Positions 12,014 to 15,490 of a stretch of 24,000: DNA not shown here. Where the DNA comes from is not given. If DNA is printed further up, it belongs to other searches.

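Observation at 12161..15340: Two complete BcsA/CesA-like processive glycan synthases fused head-to-tail in one polypeptide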

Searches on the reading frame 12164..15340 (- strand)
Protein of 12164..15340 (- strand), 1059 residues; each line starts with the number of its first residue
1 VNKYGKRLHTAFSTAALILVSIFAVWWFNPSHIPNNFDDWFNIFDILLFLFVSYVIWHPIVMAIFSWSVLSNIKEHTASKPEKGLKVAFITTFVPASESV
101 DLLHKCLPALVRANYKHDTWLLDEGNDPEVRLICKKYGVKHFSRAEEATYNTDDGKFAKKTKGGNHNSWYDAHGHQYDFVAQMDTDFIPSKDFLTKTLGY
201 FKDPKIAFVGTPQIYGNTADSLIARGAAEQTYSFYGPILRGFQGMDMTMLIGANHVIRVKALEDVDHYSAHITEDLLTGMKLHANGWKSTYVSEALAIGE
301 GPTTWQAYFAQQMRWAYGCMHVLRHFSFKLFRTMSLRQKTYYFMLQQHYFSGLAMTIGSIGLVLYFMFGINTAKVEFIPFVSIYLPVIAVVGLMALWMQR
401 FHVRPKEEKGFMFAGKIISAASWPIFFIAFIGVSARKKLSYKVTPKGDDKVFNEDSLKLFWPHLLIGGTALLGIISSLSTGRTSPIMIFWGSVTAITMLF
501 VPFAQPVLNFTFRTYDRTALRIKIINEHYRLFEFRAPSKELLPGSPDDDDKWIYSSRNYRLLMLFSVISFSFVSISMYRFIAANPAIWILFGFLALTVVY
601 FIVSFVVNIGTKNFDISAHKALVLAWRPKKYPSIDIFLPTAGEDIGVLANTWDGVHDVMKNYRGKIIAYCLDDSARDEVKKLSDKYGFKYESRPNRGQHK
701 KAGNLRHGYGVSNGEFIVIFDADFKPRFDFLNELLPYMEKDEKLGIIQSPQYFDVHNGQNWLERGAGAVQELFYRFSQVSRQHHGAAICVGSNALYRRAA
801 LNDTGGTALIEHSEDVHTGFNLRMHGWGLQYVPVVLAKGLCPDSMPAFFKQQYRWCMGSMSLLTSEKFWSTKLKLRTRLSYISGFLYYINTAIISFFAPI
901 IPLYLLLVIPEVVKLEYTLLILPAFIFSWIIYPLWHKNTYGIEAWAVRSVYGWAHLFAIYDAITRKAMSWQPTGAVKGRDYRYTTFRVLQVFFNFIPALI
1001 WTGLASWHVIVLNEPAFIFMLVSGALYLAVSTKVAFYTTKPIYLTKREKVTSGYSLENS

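Call 6: search_protein_families(library=pfam, proteins=[window:12164-15340:-], max_evalue=0.01)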
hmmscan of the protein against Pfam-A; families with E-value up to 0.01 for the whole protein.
window:12164-15340:- (1059 aa): 5 families
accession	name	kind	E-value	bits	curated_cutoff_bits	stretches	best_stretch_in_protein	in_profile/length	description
PF13632.12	Glyco_trans_2_3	-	1.2e-43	149.7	27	2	716-904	1-187/198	Glycosyl transferase family group 2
PF13641.12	Glyco_tranf_2_3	-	4.9e-36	125.3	27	2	637-858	6-230/230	Glycosyltransferase like family 2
PF13506.12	Glyco_transf_21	-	3.9e-24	85.5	21.7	2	693-855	10-172/174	Glycosyl transferase family 21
PF00535.33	Glycos_transf_2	-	1.7e-22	80.5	23.3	2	637-803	3-166/168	Glycosyl transferase family 2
PF03552.20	Cellulose_synt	-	2.6e-13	49.8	24.7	2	270-368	420-517/722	Cellulose synthase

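Call 7: search_protein_families(library=ncbifam, proteins=[window:12164-15340:-], max_evalue=0.01)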
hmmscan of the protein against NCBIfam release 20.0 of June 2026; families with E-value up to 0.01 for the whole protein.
window:12164-15340:- (1059 aa): 14 families
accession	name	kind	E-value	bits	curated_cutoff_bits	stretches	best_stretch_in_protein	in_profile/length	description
TIGR03030.1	CelA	equivalog_domain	1.1e-85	288.1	699.1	2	561-914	60-435/714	UDP-forming cellulose synthase catalytic subunit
NF008558.0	PRK11498.1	equivalog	3.9e-68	230.2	992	2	624-927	265-572/872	UDP-forming cellulose synthase catalytic subunit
TIGR03937.1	PgaC_IcaA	equivalog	3.2e-23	82.4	422.3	2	55-390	5-336/407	poly-beta-1,6-N-acetyl-D-glucosamine synthase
TIGR04242.1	nodulat_NodC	equivalog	1.7e-17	63.5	550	1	627-857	43-282/395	chitooligosaccharide synthase NodC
TIGR03965.1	mycofact_glyco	equivalog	4.9e-15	55.3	280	2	87-321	73-302/467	mycofactocin biosynthesis glycosyltransferase MftF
TIGR03472.1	HpnI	equivalog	2.7e-13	49.5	310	1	629-857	38-270/373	bacteriohopanetetrol glucosamine biosynthesis glycosyltransferase HpnI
NF053846.1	glyco_with_XrtP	equivalog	3.9e-10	39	520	1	255-436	229-420/440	XrtP-associated glycosyltransferase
NF041865.1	EpsU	equivalog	1.5e-06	27.5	700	1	258-340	204-285/394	exopolysaccharide biosynthesis GT2 family glycosyltransferase EpsU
NF041875.1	EPS_EpsD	equivalog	4.9e-06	26.2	370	1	673-836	42-203/325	exopolysaccharide biosynthesis glycosyltransferase EpsD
NF040613.1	F420_dehyd_FpoJ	exception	0.00062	19.6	110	1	12-64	12-64/81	F420H2 dehydrogenase subunit FpoJ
NF003961.0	PRK05454.2-4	equivalog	0.0015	17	583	0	161-329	208-389/643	glucans biosynthesis glucosyltransferase MdoH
NF003958.0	PRK05454.2-1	equivalog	0.003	15.8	419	1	684-751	173-241/704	glucans biosynthesis glucosyltransferase MdoH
TIGR03469.1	HpnB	hypoth_equivalog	0.0034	16.5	379.25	0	772-812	194-234/386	hopene-associated glycosyltransferase HpnB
NF045692.1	OglycostaseCruG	equivalog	0.0041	16.1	600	0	712-811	126-225/386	2'-O-glycosyltransferase CruG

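Call 10: find_homologous_proteins(query=window:12164-15340:-, max_evalue=1e-10)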
Query window:12164-15340:- (1059 aa): 307 proteins with E <= 1e-10 among 7176 candidates; the best 120 are listed.
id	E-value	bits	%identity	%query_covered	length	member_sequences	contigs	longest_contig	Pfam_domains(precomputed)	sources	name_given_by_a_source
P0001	0.0e+0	1904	75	99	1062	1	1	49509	PF13632.13,PF13506.14,PF13641.13,PF03552.21,PF00535.33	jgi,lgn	jgi:cellulose synthase (UDP-forming)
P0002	0.0e+0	1867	73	99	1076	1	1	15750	PF13632.13,PF13506.14,PF13641.13,PF03552.21,PF00535.33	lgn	-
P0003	0.0e+0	1797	71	99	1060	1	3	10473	PF13632.13,PF13506.14,PF13641.13,PF03552.21,PF00535.33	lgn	-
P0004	0.0e+0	1764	71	98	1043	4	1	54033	PF13632.13,PF13506.14,PF13641.13,PF03552.21,PF00535.33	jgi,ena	-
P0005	0.0e+0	1759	68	98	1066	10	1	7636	PF13632.13,PF13506.14,PF13641.13,PF03552.21,PF00535.33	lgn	-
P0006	0.0e+0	1758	69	99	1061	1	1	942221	PF13632.13,PF13506.14,PF13641.13,PF03552.21,PF00535.33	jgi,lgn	jgi:cellulose synthase (UDP-forming)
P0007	0.0e+0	1687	69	97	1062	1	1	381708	PF13632.13,PF13506.14,PF13641.13,PF03552.21,PF00535.33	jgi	jgi:cellulose synthase (UDP-forming)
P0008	0.0e+0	1662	85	77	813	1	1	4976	PF13632.13,PF13506.14,PF13641.13,PF03552.21,PF00535.33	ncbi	-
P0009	0.0e+0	1598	63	98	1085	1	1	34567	PF13632.13,PF13506.14,PF13641.13,PF03552.21,PF00535.33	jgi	jgi:cellulose synthase (UDP-forming)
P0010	0.0e+0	1594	63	99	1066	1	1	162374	PF13632.13,PF13506.14,PF13641.13,PF03552.21,PF00535.33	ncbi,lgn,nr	ncbi:MAG: glycosyltransferase [Candidatus Saccharibacteria bacterium]|nr:glycosyltransferase [Candid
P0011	0.0e+0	1582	62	98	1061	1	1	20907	PF13632.13,PF13506.14,PF13641.13,PF03552.21,PF00535.33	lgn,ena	-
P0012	0.0e+0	1538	62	97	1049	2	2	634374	PF13632.13,PF13506.14,PF13641.13,PF03552.21,PF00535.33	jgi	-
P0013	0.0e+0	1534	62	98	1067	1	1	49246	PF13632.13,PF13506.14,PF13641.13,PF03552.21,PF00535.33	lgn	-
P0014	0.0e+0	1473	60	99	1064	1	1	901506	PF13632.13,PF13506.14,PF13641.13,PF03552.21,PF00535.33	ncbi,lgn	-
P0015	0.0e+0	1470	61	96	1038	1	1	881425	PF13632.13,PF13506.14,PF13641.13,PF03552.21,PF00535.33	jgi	jgi:cellulose synthase (UDP-forming)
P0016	0.0e+0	1456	60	99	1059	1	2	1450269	PF13632.13,PF13506.14,PF13641.13,PF03552.21,PF00535.33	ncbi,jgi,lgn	-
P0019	0.0e+0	1415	57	98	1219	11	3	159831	PF13632.13,PF13506.14,PF13641.13,PF03552.21,PF00535.33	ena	-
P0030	0.0e+0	1119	50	97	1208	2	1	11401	PF13632.13,PF13506.14,PF13641.13,PF03552.21,PF00535.33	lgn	-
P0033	0.0e+0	1036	59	50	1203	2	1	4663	PF13632.13,PF13506.14,PF13641.13,PF03552.21,PF00535.33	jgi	jgi:cellulose synthase/poly-beta-1,6-N-acetylglucosamine synthase-like glycosyltransferase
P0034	0.0e+0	1035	47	94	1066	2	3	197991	PF13632.13,PF13506.14,PF13641.13,PF03552.21,PF00535.33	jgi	-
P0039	9.9e-213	727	59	50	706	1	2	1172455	PF13632.13,PF13506.14,PF13641.13,PF03552.21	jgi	jgi:cellulose synthase (UDP-forming)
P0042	5.5e-210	718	57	51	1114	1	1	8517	PF13632.13,PF13506.14,PF13641.13,PF03552.21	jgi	jgi:cellulose synthase/poly-beta-1,6-N-acetylglucosamine synthase-like glycosyltransferase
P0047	6.0e-203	695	60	47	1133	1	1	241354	PF13632.13,PF13641.13,PF03552.21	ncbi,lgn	-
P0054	4.0e-199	682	55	52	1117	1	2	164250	PF13632.13,PF13506.14,PF13641.13,PF03552.21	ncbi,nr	ncbi:MAG TPA: glycosyltransferase [Patescibacteria group bacterium]|nr:glycosyltransferase [Patescib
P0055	6.7e-199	682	57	48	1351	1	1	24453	PF13632.13,PF13506.14,PF13641.13,PF03552.21,PF00535.33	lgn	-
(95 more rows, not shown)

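Call 18: search_protein_families(library=pfam, proteins=[P0042, P0047, P0054, P0055, P0019, P0030, P0033, P0039], max_evalue=0.001)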
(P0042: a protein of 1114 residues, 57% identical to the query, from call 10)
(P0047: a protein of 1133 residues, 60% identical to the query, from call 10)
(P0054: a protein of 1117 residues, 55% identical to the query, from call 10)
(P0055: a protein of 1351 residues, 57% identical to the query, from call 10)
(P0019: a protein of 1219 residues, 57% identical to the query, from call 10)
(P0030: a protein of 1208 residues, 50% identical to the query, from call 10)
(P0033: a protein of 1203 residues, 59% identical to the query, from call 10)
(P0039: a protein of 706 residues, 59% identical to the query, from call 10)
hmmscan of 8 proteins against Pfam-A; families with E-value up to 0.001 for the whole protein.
P0042 (1114 aa): 4 families
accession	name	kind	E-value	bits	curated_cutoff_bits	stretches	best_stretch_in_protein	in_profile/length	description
PF13632.12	Glyco_trans_2_3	-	3.7e-20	73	27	1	183-395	2-189/198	Glycosyl transferase family group 2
PF13641.12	Glyco_tranf_2_3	-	5.8e-17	62.9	27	1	94-321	3-230/230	Glycosyltransferase like family 2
PF03552.20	Cellulose_synt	-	1e-09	38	24.7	1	273-452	420-607/722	Cellulose synthase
PF13506.12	Glyco_transf_21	-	3.2e-09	36.9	21.7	1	178-319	29-173/174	Glycosyl transferase family 21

P0047 (1133 aa): 4 families
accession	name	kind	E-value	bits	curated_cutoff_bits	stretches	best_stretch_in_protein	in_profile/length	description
PF13632.12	Glyco_trans_2_3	-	3.4e-19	69.9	27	1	206-413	2-192/198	Glycosyl transferase family group 2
PF13641.12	Glyco_tranf_2_3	-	3e-17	63.8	27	1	118-344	4-230/230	Glycosyltransferase like family 2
PF03552.20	Cellulose_synt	-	9.9e-10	38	24.7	1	295-389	419-519/722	Cellulose synthase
PF13506.12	Glyco_transf_21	-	6e-08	32.8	21.7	1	202-342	30-173/174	Glycosyl transferase family 21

P0054 (1117 aa): 4 families
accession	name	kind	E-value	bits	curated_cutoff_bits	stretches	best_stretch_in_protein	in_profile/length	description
PF13632.12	Glyco_trans_2_3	-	2.7e-19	70.2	27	1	196-400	2-183/198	Glycosyl transferase family group 2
PF13641.12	Glyco_tranf_2_3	-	1e-17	65.4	27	1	107-334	3-230/230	Glycosyltransferase like family 2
PF13506.12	Glyco_transf_21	-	1e-09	38.5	21.7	1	192-332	30-173/174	Glycosyl transferase family 21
PF03552.20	Cellulose_synt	-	6.3e-09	35.4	24.7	1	286-415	420-554/722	Cellulose synthase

P0055 (1351 aa): 5 families
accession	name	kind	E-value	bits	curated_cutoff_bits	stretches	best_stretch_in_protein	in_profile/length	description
PF00535.33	Glycos_transf_2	-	2.1e-29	103.1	23.3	1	5-136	1-131/168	Glycosyl transferase family 2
PF13641.12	Glyco_tranf_2_3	-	7.9e-25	88.7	27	2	333-561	3-230/230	Glycosyltransferase like family 2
PF13632.12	Glyco_trans_2_3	-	5.4e-20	72.5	27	1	422-632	1-186/198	Glycosyl transferase family group 2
PF13506.12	Glyco_transf_21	-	6.5e-13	49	21.7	1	419-559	30-173/174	Glycosyl transferase family 21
PF03552.20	Cellulose_synt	-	7.5e-09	35.1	24.7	1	513-692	420-607/722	Cellulose synthase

P0019 (1219 aa): 5 families
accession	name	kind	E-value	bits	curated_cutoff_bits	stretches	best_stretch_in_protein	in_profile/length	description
PF13632.12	Glyco_trans_2_3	-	3.2e-41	141.8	27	2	717-902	1-172/198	Glycosyl transferase family group 2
PF13641.12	Glyco_tranf_2_3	-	3.2e-40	139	27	2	637-859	5-230/230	Glycosyltransferase like family 2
PF00535.33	Glycos_transf_2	-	3e-30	105.8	23.3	2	637-805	2-167/168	Glycosyl transferase family 2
PF13506.12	Glyco_transf_21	-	7.5e-25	87.8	21.7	2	695-856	11-172/174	Glycosyl transferase family 21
PF03552.20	Cellulose_synt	-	4.8e-13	49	24.7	2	282-364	420-508/722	Cellulose synthase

P0030 (1208 aa): 5 families
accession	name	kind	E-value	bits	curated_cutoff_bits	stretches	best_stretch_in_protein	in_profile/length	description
PF13632.12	Glyco_trans_2_3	-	6.4e-44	150.6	27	2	731-913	1-182/198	Glycosyl transferase family group 2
PF13641.12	Glyco_tranf_2_3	-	1.9e-34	120.1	27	2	187-342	74-230/230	Glycosyltransferase like family 2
PF13506.12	Glyco_transf_21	-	3.7e-28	98.6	21.7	2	710-870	12-172/174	Glycosyl transferase family 21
PF00535.33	Glycos_transf_2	-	6.7e-27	94.9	23.3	2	670-818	17-166/168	Glycosyl transferase family 2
PF03552.20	Cellulose_synt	-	1.2e-08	34.4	24.7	2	828-946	423-544/722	Cellulose synthase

P0033 (1203 aa): 5 families
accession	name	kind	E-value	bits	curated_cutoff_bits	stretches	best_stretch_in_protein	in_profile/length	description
PF13641.12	Glyco_tranf_2_3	-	2.5e-38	132.8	27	2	111-324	14-230/230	Glycosyltransferase like family 2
PF13632.12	Glyco_trans_2_3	-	1.1e-33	117.2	27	2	695-893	1-183/198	Glycosyl transferase family group 2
PF00535.33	Glycos_transf_2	-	1e-24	87.8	23.3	1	101-267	2-164/168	Glycosyl transferase family 2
PF13506.12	Glyco_transf_21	-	4.4e-24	85.3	21.7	2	153-323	6-174/174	Glycosyl transferase family 21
PF03552.20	Cellulose_synt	-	7.8e-14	51.6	24.7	1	783-883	417-516/722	Cellulose synthase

P0039 (706 aa): 5 families
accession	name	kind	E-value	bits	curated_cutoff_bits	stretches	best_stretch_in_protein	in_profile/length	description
PF13632.12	Glyco_trans_2_3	-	6.3e-21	75.5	27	1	178-383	1-190/198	Glycosyl transferase family group 2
PF13641.12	Glyco_tranf_2_3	-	1.2e-17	65.1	27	1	91-317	5-230/230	Glycosyltransferase like family 2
PF13506.12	Glyco_transf_21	-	3.6e-11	43.3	21.7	1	175-315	30-173/174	Glycosyl transferase family 21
PF03552.20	Cellulose_synt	-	1.3e-10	41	24.7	1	268-390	419-547/722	Cellulose synthase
PF00535.33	Glycos_transf_2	-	0.00058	20.3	23.3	0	98-263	9-166/168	Glycosyl transferase family 2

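Call 19: find_encoding_contigs(protein=P0042, flank=6000, max_places=3)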
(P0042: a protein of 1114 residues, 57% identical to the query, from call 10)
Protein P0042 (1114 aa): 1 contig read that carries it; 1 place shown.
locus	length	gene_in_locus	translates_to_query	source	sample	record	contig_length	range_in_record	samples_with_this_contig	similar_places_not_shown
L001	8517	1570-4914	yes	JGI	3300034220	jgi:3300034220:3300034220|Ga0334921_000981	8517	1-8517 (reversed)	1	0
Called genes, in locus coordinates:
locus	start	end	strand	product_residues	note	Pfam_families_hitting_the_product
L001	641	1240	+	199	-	-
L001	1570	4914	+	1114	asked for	PF13641:Glyco_tranf_2_3, PF13506:Glyco_transf_21 (weak), PF13632:Glyco_trans_2_3, PF03552:Cellulose_synt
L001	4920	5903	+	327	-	PF02156:Glyco_hydro_26 (weak)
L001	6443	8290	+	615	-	PF00535:Glycos_transf_2, PF13641:Glyco_tranf_2_3, PF13506:Glyco_transf_21, PF13632:Glyco_trans_2_3, PF03552:Cellulose_synt (weak)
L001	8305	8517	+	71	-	?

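Call 22: find_encoding_contigs(protein=P0006, flank=10000, max_places=2)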
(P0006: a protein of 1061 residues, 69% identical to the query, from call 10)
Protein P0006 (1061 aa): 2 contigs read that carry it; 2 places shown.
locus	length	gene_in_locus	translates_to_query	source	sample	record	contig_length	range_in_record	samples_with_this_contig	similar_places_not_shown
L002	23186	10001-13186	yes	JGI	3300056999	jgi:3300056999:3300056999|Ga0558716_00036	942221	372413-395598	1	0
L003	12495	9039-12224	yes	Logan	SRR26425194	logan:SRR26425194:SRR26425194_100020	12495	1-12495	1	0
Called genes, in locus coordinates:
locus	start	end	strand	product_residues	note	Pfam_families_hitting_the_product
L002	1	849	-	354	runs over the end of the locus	PF01926:MMR_HSR1, PF02421:FeoB_N (weak), PF06071:YchF-GTPase_C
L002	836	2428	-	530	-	PF00239:Resolvase, PF07508:Recombinase, PF13408:Zn_ribbon_recom (weak)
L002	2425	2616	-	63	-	PF12728:HTH_17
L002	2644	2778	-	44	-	-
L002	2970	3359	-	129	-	-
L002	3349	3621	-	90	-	-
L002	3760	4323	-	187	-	-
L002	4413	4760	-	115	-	-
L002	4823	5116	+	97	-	-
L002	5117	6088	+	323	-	PF00565:SNase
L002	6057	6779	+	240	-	-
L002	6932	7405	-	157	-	PF24738:DUF7689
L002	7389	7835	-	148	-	-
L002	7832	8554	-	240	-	-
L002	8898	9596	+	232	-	PF13240:Zn_Ribbon_1 (weak)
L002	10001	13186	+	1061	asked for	PF13641:Glyco_tranf_2_3, PF13506:Glyco_transf_21, PF13632:Glyco_trans_2_3, PF03552:Cellulose_synt, PF00535:Glycos_transf_2, PF13641:Glyco_tranf_2_3, PF13506:Glyco_transf_21, PF13632:Glyco_trans_2_3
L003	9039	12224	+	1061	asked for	PF13641:Glyco_tranf_2_3, PF13506:Glyco_transf_21, PF13632:Glyco_trans_2_3, PF03552:Cellulose_synt, PF00535:Glycos_transf_2, PF13641:Glyco_tranf_2_3, PF13506:Glyco_transf_21, PF13632:Glyco_trans_2_3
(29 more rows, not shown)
